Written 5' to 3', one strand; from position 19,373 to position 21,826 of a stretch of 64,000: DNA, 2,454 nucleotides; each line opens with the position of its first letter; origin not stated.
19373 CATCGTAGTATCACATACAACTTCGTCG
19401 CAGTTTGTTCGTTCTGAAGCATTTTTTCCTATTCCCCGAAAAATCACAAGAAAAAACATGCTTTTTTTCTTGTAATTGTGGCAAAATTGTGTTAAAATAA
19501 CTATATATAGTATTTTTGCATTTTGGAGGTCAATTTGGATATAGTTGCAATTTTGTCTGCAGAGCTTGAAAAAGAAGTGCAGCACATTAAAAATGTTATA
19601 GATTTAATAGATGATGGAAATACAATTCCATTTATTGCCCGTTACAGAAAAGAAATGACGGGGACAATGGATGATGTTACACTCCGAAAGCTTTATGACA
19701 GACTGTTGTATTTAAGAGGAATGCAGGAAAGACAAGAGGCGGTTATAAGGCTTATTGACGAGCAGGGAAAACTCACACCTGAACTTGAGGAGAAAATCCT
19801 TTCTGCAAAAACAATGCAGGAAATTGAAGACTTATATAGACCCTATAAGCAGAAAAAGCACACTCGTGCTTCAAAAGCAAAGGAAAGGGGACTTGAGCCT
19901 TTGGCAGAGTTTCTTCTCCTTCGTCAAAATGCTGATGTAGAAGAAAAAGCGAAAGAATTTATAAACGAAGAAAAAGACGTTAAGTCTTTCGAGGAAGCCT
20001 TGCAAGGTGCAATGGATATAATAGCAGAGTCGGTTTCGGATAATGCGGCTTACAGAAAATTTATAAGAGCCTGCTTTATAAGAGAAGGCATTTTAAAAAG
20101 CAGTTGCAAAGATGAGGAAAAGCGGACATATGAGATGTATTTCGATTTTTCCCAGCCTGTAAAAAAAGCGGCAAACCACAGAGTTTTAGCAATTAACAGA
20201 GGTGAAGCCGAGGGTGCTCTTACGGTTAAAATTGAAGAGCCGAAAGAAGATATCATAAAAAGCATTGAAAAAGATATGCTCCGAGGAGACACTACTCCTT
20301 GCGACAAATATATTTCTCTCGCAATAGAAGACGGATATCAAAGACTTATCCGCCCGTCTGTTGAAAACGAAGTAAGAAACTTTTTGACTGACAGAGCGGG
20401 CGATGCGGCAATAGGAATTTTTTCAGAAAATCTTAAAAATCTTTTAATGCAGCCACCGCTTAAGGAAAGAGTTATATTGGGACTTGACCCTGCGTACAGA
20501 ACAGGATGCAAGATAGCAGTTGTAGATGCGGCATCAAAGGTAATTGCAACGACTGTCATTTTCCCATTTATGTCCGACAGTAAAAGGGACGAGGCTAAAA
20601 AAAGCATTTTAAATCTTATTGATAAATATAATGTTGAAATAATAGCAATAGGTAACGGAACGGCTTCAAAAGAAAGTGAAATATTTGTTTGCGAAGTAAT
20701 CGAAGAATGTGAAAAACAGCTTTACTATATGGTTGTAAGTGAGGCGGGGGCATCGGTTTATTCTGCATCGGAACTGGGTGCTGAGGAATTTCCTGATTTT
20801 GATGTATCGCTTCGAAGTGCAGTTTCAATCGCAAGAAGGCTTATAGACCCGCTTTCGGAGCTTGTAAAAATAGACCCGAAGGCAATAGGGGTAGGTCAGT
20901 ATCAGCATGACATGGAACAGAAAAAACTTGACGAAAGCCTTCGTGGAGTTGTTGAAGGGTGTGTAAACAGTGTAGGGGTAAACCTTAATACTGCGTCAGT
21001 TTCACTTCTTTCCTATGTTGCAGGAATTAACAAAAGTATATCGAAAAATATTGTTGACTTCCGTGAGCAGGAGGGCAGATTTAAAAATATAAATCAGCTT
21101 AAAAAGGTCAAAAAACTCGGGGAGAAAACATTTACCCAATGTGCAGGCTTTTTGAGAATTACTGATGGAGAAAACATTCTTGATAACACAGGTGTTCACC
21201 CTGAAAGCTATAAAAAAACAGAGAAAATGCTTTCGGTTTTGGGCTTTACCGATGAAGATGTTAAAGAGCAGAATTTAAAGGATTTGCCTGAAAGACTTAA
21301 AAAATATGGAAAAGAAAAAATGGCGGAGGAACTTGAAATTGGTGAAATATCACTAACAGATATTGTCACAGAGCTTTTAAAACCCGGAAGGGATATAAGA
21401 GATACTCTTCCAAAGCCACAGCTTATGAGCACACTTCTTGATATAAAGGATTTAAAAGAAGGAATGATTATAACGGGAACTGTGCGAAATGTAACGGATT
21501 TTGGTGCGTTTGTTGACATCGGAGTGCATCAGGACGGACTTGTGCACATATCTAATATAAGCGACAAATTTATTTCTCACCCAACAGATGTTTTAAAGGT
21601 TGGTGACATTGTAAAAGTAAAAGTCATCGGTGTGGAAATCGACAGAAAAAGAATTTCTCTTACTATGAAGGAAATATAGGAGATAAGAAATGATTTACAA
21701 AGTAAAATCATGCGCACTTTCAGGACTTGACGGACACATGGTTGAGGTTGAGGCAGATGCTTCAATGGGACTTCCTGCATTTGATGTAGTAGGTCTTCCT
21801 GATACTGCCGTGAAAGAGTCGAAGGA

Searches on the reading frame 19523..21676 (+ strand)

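Call 69: search_protein_families(library=pfam, proteins=[window:19523-21676:+], max_evalue=0.00001)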
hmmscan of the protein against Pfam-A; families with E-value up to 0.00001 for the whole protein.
window:19523-21676:+ (718 aa): 8 families
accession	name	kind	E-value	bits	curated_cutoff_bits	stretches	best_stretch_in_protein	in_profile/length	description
PF16921.10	Tex_YqgF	-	1.2e-52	178.1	27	1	317-440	2-125/126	Tex protein YqgF-like domain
PF12836.13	HHH_3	-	5.4e-29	100.5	27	1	481-545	1-65/65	Helix-hairpin-helix motif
PF09371.15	Tex_N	-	2e-26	92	32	1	6-79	2-75/75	Tex-like protein N-terminal domain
PF22706.1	Tex_central_region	-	2.6e-26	93.2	27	1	136-300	3-178/178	Tex central region-like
PF00575.29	S1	-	5e-22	78.5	22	1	644-716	2-74/74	S1 RNA binding domain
PF17674.7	HHH_9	-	4.7e-19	69.5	23.1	1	551-626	1-70/70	HHH domain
PF23459.1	S1_RRP5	-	1.1e-07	32.7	27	1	644-705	1-62/72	RRP5 S1 domain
PF14635.12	HHH_7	-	1.8e-06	28.7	27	1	458-546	9-103/104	Helix-hairpin-helix motif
